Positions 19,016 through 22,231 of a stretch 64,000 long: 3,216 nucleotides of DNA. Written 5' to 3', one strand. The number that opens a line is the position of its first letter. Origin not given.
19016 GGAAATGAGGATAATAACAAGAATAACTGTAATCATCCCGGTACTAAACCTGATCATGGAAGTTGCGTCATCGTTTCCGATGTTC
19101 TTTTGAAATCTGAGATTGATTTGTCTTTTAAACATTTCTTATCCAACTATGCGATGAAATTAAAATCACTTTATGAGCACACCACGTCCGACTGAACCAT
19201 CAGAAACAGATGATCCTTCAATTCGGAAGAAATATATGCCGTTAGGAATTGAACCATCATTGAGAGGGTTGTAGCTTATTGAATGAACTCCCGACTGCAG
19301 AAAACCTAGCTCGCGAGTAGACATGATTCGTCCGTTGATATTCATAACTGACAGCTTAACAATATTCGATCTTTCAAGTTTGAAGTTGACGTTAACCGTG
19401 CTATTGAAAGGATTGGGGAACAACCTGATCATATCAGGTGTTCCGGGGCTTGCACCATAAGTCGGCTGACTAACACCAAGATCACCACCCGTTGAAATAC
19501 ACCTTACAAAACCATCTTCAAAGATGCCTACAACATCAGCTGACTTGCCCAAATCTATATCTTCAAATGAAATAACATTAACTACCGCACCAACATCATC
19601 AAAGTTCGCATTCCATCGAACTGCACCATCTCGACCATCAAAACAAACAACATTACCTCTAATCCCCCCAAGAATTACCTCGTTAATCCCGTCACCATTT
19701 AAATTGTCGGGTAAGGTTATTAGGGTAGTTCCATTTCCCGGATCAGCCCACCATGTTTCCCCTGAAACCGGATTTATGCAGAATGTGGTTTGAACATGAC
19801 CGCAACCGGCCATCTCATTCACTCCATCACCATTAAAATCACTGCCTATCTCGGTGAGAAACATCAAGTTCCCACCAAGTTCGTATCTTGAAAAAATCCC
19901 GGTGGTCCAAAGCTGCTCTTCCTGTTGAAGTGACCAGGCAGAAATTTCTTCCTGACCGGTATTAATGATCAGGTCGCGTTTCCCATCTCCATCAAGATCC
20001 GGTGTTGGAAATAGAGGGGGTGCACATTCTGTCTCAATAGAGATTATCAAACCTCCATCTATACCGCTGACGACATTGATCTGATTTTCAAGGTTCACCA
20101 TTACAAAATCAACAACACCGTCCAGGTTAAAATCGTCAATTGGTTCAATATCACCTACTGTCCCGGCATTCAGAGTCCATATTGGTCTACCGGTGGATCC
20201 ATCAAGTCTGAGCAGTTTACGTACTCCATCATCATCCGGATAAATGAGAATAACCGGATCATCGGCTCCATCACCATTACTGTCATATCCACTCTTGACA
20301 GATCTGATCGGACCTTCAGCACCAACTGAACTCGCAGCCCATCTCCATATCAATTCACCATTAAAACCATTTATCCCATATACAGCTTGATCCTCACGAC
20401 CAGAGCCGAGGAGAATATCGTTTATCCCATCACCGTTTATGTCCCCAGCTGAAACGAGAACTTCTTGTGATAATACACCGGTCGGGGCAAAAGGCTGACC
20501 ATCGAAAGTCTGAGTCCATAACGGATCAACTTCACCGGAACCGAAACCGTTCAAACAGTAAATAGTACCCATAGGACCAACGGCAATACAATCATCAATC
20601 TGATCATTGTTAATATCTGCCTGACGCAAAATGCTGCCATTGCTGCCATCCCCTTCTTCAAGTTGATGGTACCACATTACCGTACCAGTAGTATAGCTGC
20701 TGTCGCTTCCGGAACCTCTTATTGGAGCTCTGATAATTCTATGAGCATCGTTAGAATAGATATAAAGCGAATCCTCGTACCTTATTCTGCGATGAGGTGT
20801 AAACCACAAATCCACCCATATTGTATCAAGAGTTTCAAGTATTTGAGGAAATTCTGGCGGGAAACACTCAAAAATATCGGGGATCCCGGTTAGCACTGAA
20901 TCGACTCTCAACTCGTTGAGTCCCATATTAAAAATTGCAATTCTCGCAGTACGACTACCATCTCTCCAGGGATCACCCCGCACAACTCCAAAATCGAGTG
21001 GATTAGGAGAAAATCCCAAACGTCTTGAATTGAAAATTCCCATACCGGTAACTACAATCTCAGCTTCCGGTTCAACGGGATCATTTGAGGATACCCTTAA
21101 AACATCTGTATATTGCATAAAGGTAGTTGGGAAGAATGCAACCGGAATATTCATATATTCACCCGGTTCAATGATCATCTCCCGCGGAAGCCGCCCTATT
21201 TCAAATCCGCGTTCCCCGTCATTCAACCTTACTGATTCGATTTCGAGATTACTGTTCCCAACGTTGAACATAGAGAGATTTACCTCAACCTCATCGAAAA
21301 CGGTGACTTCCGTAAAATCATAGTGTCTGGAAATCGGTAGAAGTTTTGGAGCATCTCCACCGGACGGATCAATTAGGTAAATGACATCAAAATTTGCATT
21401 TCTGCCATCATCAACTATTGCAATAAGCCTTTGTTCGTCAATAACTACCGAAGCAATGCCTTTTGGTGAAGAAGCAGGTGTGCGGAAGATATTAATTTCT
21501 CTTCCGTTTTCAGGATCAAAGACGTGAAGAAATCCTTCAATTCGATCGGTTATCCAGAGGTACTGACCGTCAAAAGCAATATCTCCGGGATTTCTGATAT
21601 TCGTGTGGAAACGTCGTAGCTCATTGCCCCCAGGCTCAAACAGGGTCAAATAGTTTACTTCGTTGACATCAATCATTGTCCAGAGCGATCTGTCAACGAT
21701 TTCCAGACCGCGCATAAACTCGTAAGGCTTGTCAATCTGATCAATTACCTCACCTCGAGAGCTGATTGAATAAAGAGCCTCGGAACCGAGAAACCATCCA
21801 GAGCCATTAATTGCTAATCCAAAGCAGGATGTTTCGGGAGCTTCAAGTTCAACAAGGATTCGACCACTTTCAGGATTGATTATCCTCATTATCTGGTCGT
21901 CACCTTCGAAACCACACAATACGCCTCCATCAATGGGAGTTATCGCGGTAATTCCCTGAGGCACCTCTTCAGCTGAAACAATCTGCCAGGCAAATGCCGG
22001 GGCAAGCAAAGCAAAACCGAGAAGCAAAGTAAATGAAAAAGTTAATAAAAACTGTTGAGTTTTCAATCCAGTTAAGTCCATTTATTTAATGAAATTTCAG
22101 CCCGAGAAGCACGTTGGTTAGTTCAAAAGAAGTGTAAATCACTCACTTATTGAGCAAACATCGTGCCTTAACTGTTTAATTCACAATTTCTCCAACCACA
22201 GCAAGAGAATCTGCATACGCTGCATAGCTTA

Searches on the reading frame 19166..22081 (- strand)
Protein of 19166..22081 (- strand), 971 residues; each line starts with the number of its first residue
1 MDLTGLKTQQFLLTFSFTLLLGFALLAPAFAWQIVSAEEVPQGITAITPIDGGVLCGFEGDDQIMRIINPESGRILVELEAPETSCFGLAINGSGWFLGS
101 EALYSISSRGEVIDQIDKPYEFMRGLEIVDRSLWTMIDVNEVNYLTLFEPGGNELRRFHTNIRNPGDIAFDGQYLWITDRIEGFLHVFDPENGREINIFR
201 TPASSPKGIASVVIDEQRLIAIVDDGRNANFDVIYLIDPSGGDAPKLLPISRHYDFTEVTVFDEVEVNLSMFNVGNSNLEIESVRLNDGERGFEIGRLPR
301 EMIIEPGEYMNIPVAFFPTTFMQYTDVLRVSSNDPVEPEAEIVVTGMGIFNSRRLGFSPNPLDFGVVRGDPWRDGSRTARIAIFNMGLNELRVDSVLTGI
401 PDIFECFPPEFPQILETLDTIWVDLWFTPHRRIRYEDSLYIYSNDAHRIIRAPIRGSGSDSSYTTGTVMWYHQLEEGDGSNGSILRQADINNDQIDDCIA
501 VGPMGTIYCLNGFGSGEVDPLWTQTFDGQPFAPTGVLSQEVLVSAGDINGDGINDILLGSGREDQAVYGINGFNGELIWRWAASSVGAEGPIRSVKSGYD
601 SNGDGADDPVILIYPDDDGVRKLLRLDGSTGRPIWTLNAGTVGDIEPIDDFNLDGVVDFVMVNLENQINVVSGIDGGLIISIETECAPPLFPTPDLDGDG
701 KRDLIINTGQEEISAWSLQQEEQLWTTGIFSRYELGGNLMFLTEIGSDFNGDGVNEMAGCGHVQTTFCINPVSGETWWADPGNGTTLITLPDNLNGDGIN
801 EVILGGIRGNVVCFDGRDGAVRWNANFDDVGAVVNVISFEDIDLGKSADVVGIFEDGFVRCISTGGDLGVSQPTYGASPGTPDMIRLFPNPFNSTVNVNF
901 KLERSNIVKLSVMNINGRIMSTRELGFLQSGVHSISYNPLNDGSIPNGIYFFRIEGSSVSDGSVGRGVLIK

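Call 25: search_protein_families(library=pfam, proteins=[window:19166-22081:-], max_evalue=0.001)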
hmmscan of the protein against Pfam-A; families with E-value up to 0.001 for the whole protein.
window:19166-22081:- (971 aa): 8 families
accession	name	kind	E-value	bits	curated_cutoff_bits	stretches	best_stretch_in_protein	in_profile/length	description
PF22544.2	HYDIN_VesB_CFA65-like_Ig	-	2.5e-12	47.3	25.5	1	251-345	7-98/100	HYDIN/CFA65/VesB-like, Ig-like domain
PF13517.12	FG-GAP_3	-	5.4e-10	40.2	26.9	1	489-557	1-60/61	FG-GAP-like repeat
PF13360.13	PQQ_2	-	1.1e-08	35.5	27.6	0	500-684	37-188/233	Outer membrane protein assembly factor BamB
PF15780.11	ASH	-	9.3e-07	29.4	27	1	255-339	15-97/98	Abnormal spindle-like microcephaly-assoc'd, ASPM-SPD-2-Hydin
PF18962.6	Por_Secre_tail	-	1.1e-06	29.3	27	1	887-957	1-65/75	Secretion system C-terminal sorting domain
PF25292.1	Beta-prop_CGLA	-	1.9e-06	28.1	26.8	0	464-515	16-64/316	Lambda-carrageenase beta-propeller domain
PF23727.1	Beta-prop_FAM234A_B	-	3.7e-06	26.2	26.4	0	684-712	124-152/467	FAM234A/B beta-propeller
PF01839.29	FG-GAP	-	8.5e-06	26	22.1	1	543-568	5-35/37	FG-GAP repeat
